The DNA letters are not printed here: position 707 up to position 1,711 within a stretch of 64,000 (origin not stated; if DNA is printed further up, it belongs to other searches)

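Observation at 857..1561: Free-standing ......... homing endonuclease in the rpoB-rpoC spacer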

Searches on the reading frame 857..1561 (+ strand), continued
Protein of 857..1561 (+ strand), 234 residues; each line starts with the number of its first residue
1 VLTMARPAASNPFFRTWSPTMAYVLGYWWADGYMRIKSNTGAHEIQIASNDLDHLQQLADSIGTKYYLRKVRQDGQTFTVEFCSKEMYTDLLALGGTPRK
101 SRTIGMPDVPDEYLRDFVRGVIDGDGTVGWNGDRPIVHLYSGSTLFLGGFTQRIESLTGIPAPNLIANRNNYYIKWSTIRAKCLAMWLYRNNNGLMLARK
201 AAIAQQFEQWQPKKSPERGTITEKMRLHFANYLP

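Call 24: fold_search(model_id=the predicted structure, library=pdb)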
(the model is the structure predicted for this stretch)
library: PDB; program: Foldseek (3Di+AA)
matches with E <= 10: 617; with E <= 0.001: 98
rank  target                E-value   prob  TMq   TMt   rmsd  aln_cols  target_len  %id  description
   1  2dch                  3.9e-09  1.00  0.58  0.65   6.4       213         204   18  Crystal structure of archaeal intron-encoded homing endonuclease I-Tsp061I (released 2006-07-06)
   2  7qsu                  3.6e-08  1.00  0.60  0.39   5.1       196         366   17  Crystal structure of homing endonuclease-associated TliVMA intein (C1A, d333-339) (released 2022-03-30)
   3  1dq3                  1.8e-07  1.00  0.62  0.33   4.1       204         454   15  CRYSTAL STRUCTURE OF AN ARCHAEAL INTEIN-ENCODED HOMING ENDONUCLEASE PI-PFUI (released 2000-07-05)
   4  2ab5_B                2.6e-07  1.00  0.60  0.55   5.4       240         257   16  bI3 LAGLIDADG Maturase (released 2005-08-30)
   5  7qss                  3.1e-07  1.00  0.57  0.31   2.7       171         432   18  Crystal structure of homing endonuclease-associated TliVMA intein (C1A) (released 2022-03-30)
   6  2cw7                  3.4e-07  1.00  0.55  0.25   4.1       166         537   22  Crystal structure of intein homing endonuclease II (released 2006-04-18)
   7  1mow_A                3.6e-07  1.00  0.53  0.50   6.1       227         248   16  E-DreI (released 2002-11-29)
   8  1p8k_Z                3.8e-07  1.00  0.58  0.53   6.2       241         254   15  The structure and DNA recognition of a bifunctional homing endonuclease and group I intron splicing factor (released 2004-01-20)
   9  2ab5_A                7.5e-07  1.00  0.58  0.52   5.6       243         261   15  bI3 LAGLIDADG Maturase (released 2005-08-30)
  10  2vs7_D                1.2e-06  1.00  0.58  0.69   4.7       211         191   15  The crystal structure of I-DmoI in complex with DNA and Ca (released 2008-11-11)
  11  3uvf_A                1.5e-06  1.00  0.58  0.54   5.4       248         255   15  Expanding LAGALIDADG endonuclease scaffold diversity by rapidly surveying evolutionary sequence space (released 2012-02-29)
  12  3eh8_A                1.5e-06  1.00  0.56  0.51   5.8       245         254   15  Crystal structure of Y2 I-AniI variant (F13Y/S111Y)/DNA complex with calcium (released 2009-01-13)
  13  4ut0_K                1.7e-06  1.00  0.55  0.69   4.2       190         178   15  THE CRYSTAL STRUCTURE OF I-DMOI IN COMPLEX WITH ITS TARGET DNA AT 10 DAYS INCUBATION IN 5MM MN (STATE 7) (released 2014-12-17)
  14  1mow_G                1.8e-06  1.00  0.48  0.47   6.9       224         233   15  E-DreI (released 2002-11-29)
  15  3mxa_A                2.0e-06  1.00  0.54  0.43   9.3       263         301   12  Molecular basis of engineered meganuclease targeting of the endogenous human RAG1 locus (released 2010-10-06)
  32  3hyj_D                7.6e-06  1.00  0.55  0.63   6.8       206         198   13  Crystal structure of the N-terminal LAGLIDADG domain of DUF199/WhiA (released 2009-09-01)
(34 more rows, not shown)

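Call 27: find_homologous_proteins(query=A2, max_evalue=1e-10)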
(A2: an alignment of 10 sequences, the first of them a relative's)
Query A2 (10 sequences) (228 aa, profile of the alignment): 352 proteins with E <= 1e-10 among 3730 candidates; the best 120 are listed.
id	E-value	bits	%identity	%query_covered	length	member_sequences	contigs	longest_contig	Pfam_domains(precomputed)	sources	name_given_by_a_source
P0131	3.2e-94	333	43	99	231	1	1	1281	-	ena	-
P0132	3.2e-93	330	42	96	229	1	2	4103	PF14528.12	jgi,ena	-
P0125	8.7e-93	328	100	100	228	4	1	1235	PF14528.12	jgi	-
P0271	7.5e-90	318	47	97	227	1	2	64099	PF14528.12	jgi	jgi:hypothetical protein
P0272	7.9e-90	318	48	97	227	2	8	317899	-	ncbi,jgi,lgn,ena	-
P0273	9.9e-90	318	50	97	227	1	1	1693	PF14528.12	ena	-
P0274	1.6e-89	317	43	96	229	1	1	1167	PF14528.12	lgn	-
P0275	1.6e-89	317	50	95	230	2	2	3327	PF14528.12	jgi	jgi:hypothetical protein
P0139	7.7e-89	315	39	99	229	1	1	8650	PF14528.12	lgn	-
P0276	4.5e-88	313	45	95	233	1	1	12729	-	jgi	jgi:hypothetical protein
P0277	5.7e-88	312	47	98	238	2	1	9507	PF14528.12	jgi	jgi:hypothetical protein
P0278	8.0e-88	312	46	97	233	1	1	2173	PF14528.12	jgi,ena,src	-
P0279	2.6e-87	310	50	98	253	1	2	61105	PF14528.12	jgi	jgi:hypothetical protein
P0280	5.6e-87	309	45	97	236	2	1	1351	PF14528.12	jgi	jgi:hypothetical protein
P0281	6.7e-87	309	47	95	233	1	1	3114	PF14528.12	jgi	jgi:hypothetical protein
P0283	1.4e-86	308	47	95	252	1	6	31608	PF14528.12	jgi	jgi:hypothetical protein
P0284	1.6e-86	308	48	97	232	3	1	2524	PF14528.12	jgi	-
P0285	2.6e-86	307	47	97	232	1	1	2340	PF14528.12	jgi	-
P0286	9.5e-86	305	43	97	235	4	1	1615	PF14528.12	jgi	jgi:hypothetical protein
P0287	1.0e-85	305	50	95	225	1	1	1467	PF14528.12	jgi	jgi:hypothetical protein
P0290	1.3e-84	301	48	98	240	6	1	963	PF14528.12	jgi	-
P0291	1.6e-84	301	44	97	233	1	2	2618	PF14528.12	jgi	jgi:hypothetical protein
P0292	2.5e-84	300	48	97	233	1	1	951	PF14528.12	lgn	-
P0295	1.9e-83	298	47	95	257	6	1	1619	PF14528.12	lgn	-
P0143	2.4e-83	297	37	93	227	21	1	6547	PF14528.12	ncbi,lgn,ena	-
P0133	1.3e-82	295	40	82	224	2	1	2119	PF14528.12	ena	-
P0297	3.3e-82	293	46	95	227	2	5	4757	PF14528.12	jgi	jgi:hypothetical protein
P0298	3.4e-82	293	44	97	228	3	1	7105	PF14528.12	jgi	jgi:hypothetical protein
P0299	8.2e-82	292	44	95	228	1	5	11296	PF14528.12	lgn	-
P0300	9.5e-82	292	43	94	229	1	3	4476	PF14528.12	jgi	jgi:hypothetical protein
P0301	1.3e-81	292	49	88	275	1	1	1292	PF14528.12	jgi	jgi:hypothetical protein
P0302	2.4e-81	291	46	96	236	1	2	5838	PF14528.12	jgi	jgi:hypothetical protein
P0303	3.7e-81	290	45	95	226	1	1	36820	PF14528.12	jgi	jgi:hypothetical protein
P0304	5.0e-81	290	41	96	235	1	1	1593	PF14528.12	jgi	-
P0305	6.0e-81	289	46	97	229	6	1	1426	PF14528.12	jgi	-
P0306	9.3e-81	289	38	85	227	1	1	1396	PF14528.12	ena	-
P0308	7.1e-80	286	44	100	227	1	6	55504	PF14528.12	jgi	jgi:hypothetical protein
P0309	2.0e-79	284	42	97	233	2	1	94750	PF14528.12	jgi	jgi:hypothetical protein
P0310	6.4e-79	283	49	91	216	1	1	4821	PF14528.12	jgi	jgi:hypothetical protein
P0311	4.3e-78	280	38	85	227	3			PF14528.12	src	-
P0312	3.1e-77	277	38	93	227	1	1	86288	PF14528.12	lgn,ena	-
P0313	5.1e-76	273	39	91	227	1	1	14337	PF14528.12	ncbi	-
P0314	5.4e-76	273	39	91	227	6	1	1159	PF14528.12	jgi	jgi:hypothetical protein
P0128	8.7e-76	272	45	97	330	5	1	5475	PF13384.13,PF04545.23,PF14528.12,PF08281.19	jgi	jgi:transposase-like protein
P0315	1.0e-75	272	38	95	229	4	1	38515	PF14528.12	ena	-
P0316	1.3e-75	272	37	87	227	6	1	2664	PF14528.12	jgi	jgi:hypothetical protein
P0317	4.5e-75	270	38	93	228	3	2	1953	PF14528.12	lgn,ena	-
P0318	7.6e-75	269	39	93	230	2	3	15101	PF14528.12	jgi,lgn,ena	-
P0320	1.7e-74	268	38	93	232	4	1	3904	PF14528.12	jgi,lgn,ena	-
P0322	2.6e-74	268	37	93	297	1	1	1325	PF14528.12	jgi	-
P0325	5.0e-74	267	35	95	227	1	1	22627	PF14528.12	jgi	jgi:hypothetical protein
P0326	1.1e-73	266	39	93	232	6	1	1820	PF14528.12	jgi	jgi:hypothetical protein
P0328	5.2e-73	263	38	88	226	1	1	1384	PF14528.12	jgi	jgi:hypothetical protein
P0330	9.6e-73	263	35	96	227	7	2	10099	PF14528.12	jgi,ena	jgi:hypothetical protein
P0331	1.4e-72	262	43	91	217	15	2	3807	PF14528.12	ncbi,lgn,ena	-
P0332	1.5e-72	262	36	96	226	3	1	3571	PF14528.12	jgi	-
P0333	2.9e-72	261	45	91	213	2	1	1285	PF14528.12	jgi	jgi:hypothetical protein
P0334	3.8e-72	261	39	91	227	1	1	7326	-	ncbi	ncbi:MAG TPA: hypothetical protein VIZ18_15715 [Ktedonobacteraceae bacterium]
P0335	7.0e-72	260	37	89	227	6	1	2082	PF14528.12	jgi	jgi:hypothetical protein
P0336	8.8e-72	259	37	95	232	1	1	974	PF14528.12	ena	-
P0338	1.2e-71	259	38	91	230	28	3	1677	PF14528.12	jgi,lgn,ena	jgi:hypothetical protein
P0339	1.3e-71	259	39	91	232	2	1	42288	PF14528.12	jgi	jgi:hypothetical protein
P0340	8.7e-71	256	35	96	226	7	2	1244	PF14528.12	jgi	jgi:hypothetical protein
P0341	1.5e-70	255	36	95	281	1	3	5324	PF14528.12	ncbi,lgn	-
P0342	6.1e-70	253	41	89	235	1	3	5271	PF14528.12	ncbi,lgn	-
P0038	1.1e-69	253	46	99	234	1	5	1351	PF14528.12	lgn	-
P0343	1.2e-69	252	37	93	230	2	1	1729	PF14528.12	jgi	-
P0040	3.3e-69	251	43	95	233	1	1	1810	PF14528.12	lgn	-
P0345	6.8e-69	250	34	95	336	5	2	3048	PF14528.12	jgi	jgi:hypothetical protein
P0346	6.9e-69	250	36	87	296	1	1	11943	PF14528.12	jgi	jgi:hypothetical protein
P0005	1.2e-68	249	41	99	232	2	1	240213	PF14528.12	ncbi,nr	ncbi:hypothetical protein F8S13_16145 [Chloroflexia bacterium SDU3-3]|nr:hypothetical protein F8S13_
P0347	1.4e-68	249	45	89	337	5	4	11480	PF13384.13,PF04545.23,PF14528.12,PF07750.18,PF08281.19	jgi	jgi:hypothetical protein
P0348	1.7e-68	249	43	99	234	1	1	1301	PF14528.12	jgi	jgi:hypothetical protein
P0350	4.7e-68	247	35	95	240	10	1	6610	PF14528.12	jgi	jgi:hypothetical protein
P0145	9.1e-67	243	36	95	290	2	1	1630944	PF14528.12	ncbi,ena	-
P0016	1.8e-66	242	41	99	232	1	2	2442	PF14528.12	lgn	-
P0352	2.4e-66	242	36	94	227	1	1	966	PF14528.12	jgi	-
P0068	1.2e-65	239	45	94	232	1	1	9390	PF14528.12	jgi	jgi:LAGLIDADG-like domain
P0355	1.7e-64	236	42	95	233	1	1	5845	PF14528.12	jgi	jgi:hypothetical protein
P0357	1.8e-60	222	50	69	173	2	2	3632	PF14528.12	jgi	jgi:hypothetical protein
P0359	3.0e-58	215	48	69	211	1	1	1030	PF14528.12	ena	-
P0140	4.2e-56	208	37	97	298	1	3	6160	PF14528.12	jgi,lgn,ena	-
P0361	6.4e-56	207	48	64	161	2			PF14528.12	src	-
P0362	4.1e-55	205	44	68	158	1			PF14528.12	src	-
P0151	6.4e-52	194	36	82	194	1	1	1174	PF14528.12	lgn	-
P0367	3.8e-50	189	42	68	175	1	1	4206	PF14528.12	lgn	-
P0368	5.3e-50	188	49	56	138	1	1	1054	PF14528.12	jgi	jgi:hypothetical protein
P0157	2.0e-49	186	32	95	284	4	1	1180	PF14528.12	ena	-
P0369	2.3e-49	186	50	62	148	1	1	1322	PF14528.12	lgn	-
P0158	9.4e-49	184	42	75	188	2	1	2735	PF14528.12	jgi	jgi:hypothetical protein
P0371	1.8e-47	180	40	70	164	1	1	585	PF14528.12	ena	-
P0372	8.6e-47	178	43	55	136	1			PF14528.12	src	-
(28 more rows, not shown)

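Call 28: find_encoding_contigs(protein=P0272, flank=6000, max_places=3)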
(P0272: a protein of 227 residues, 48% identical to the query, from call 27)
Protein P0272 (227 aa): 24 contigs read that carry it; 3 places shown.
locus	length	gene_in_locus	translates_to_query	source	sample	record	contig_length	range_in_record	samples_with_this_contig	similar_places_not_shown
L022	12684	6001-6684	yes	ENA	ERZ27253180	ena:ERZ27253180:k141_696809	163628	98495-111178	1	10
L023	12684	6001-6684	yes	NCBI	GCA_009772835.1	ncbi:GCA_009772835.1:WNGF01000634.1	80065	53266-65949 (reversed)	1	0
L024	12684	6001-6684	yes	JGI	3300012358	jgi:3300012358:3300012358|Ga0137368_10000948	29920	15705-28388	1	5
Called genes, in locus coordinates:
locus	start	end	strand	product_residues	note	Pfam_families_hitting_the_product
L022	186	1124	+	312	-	PF00535:Glycos_transf_2 (faint)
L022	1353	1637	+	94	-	-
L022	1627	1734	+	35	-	-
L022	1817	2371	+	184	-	PF12161:HsdM_N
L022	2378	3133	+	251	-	PF14451:Ub-Mut7C, PF01927:Mut7-C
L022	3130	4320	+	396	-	PF13439:Glyco_transf_4, PF13579:Glyco_trans_4_4, PF20706:GT4-conflict, PF00534:Glycos_transf_1, PF13692:Glyco_trans_1_4, PF13524:Glyco_trans_1_2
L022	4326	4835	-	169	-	PF04542:Sigma70_r2, PF08281:Sigma70_r4_2, PF04545:Sigma70_r4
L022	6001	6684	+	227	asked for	-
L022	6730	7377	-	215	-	PF00072:Response_reg, PF08281:Sigma70_r4_2, PF00196:GerE, PF04545:Sigma70_r4 (faint)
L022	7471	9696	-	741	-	PF01590:GAF, PF13185:GAF_2, PF13492:GAF_3, PF01590:GAF, PF13185:GAF_2, PF13492:GAF_3, PF07730:HisKA_3, PF02518:HATPase_c, +2 more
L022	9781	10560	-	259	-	PF02616:SMC_ScpA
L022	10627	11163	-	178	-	-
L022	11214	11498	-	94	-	PF01329:Pterin_4a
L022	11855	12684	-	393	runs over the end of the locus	PF03979:Sigma70_r1_1, PF00140:Sigma70_r1_2, PF04542:Sigma70_r2, PF04539:Sigma70_r3, PF04545:Sigma70_r4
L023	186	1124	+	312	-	PF13641:Glyco_tranf_2_3 (faint), PF00535:Glycos_transf_2 (weak)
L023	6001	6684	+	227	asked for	-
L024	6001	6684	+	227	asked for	-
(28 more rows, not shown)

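Call 29: find_encoding_contigs(protein=P0309, flank=6000, max_places=2)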
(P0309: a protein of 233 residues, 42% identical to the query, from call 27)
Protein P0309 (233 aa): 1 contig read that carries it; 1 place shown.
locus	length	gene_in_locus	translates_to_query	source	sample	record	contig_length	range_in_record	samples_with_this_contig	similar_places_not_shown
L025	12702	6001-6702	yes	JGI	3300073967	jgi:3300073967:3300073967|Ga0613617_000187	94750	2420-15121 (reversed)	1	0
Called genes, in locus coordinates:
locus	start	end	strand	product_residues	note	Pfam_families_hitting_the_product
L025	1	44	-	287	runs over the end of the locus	PF01048:PNP_UDP_1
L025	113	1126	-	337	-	PF12146:Hydrolase_4, PF00561:Abhydrolase_1 (weak)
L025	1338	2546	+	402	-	-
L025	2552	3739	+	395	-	PF00528:BPD_transp_1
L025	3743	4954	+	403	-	PF00528:BPD_transp_1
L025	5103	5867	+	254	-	PF00005:ABC_tran, PF02463:SMC_N (weak), PF13304:AAA_21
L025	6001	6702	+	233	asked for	PF14528:LAGLIDADG_3 (faint)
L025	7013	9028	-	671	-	PF00289:Biotin_carb_N, PF02786:CPSase_L_D2, PF07478:Dala_Dala_lig_C (weak), PF02785:Biotin_carb_C, PF21139:BT_MCC_alpha, PF00364:Biotin_lipoyl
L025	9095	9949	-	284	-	PF00903:Glyoxalase, PF18029:Glyoxalase_6 (weak), PF22677:Ble-like_N (faint)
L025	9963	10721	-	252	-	PF03437:BtpA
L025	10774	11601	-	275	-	PF00294:PfkB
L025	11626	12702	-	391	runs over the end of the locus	PF01547:SBP_bac_1, PF13531:SBP_bac_11 (weak), PF13416:SBP_bac_8, PF13343:SBP_bac_6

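Call 30: find_encoding_contigs(protein=P0334, flank=6000, max_places=2)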
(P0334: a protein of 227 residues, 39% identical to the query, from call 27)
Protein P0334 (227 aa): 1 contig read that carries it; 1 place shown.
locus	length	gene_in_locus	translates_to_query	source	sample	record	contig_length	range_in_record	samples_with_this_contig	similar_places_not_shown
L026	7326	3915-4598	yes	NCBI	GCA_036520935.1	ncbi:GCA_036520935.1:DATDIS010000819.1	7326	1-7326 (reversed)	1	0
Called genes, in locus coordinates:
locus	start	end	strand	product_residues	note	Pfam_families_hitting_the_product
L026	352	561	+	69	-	PF00196:GerE (weak)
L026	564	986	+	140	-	-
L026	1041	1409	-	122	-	PF20712:CyanoTRADDas_TM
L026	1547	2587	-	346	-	PF13588:HSDR_N_2 (faint), PF04471:Mrr_cat (weak)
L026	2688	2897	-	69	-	PF12728:HTH_17, PF00376:MerR (weak)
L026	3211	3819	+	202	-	-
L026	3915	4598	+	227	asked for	-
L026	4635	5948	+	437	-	PF14239:RRXRR, PF01844:HNH, PF14279:HNH_5, PF13395:HNH_4 (faint)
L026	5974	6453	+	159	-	PF06240:COXG, PF10604:Polyketide_cyc2, PF03364:Polyketide_cyc (weak)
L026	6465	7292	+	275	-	PF13489:Methyltransf_23, PF08241:Methyltransf_11, PF08242:Methyltransf_12, PF13649:Methyltransf_25, PF13847:Methyltransf_31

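Call 32: search_dna_similar(query=window:866-1558:+, collection=phages, mode=protein, max_evalue=0.001, max_rows=15)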
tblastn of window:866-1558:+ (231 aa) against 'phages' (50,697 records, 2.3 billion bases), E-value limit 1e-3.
Records with a match: 131; places in all: 134; records where one place covers at least 80% of the query: 97.
Best place of each record, by identity: <60% 131.
By first word of the organism name: Staphylococcus 86; Bacillus 10; uncultured 8; Prevotella 4; Brevibacillus 3; Proteus 3; Mammaliicoccus 2; Bacteriophage 2; Providencia 2; Listeria 2; and 8 more.
By host as written in the record: Staphylococcus aureus 42; - 16; Staphylococcus sp. 8; Bacillus subtilis 5; Staphylococcus carnosus TM300 5; Staphylococcus aureus (phage propagation strain 47) 4; Prevotella sp. 4; Brevibacillus laterosporus 3; and 34 more.
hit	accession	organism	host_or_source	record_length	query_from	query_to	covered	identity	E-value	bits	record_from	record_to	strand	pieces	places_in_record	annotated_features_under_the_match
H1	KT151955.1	Brevibacillus phage Jenst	Brevibacillus laterosporus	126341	10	200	83%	33.5%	6e-25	107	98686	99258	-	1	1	putative intein-containing protein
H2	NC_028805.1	Brevibacillus phage Jenst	Brevibacillus laterosporus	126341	10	200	83%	33.5%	6e-25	107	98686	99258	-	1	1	endonuclease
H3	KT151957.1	Brevibacillus phage SecTim467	Brevibacillus laterosporus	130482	10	200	83%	33.5%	6e-25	107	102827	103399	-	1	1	putative endonuclease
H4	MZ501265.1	Bacillus phage 278BB001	Bacillus subtilis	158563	11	207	85%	28.4%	3e-6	53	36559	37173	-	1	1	96: HTH homing endonuclease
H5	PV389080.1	Mammaliicoccus phage phi127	Mammaliicoccus sciuri Dog127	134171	10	211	87%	27.7%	4e-7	56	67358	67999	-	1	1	endonuclease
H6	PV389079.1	Mammaliicoccus phage phi116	Mammaliicoccus sciuri Dog116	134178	10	211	87%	27.7%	4e-7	56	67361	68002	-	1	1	endonuclease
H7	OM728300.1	Bacillus phage vB_BsuM-Goe17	Bacillus subtilis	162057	11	207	85%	28.0%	8e-9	61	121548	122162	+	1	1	hypothetical protein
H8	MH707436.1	Bacillus phage BSP36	Bacillus subtilis KCCM 11780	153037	11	207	85%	27.8%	1e-5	52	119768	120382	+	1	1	putative homing endonuclease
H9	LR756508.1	uncultured phage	metagenomic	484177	4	207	88%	26.7%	1e-11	69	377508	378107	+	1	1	record has no annotation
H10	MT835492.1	Bacteriophage sp.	human fecal samples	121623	19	206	81%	28.2%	4e-6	53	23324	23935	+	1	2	record has no annotation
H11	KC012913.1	Staphylococcus phage Team1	Staphylococcus xylosus SMQ121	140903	1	203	88%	26.1%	3e-13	74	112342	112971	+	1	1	endonuclease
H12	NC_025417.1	Staphylococcus phage Team1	Staphylococcus xylosus SMQ121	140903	1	203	88%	26.1%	3e-13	74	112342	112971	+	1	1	endonuclease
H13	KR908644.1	Staphylococcus phage IME-SA119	Staphylococcus aureus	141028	1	203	88%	26.1%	3e-13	74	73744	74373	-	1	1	hypothetical protein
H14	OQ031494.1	Staphylococcus phage MRostami-2023d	Staphylococcus sp.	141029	1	203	88%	26.1%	3e-13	74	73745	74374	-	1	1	record has no annotation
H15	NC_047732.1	Staphylococcus phage IME-SA119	Staphylococcus aureus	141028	1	203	88%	26.1%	3e-13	74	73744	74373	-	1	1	hypothetical protein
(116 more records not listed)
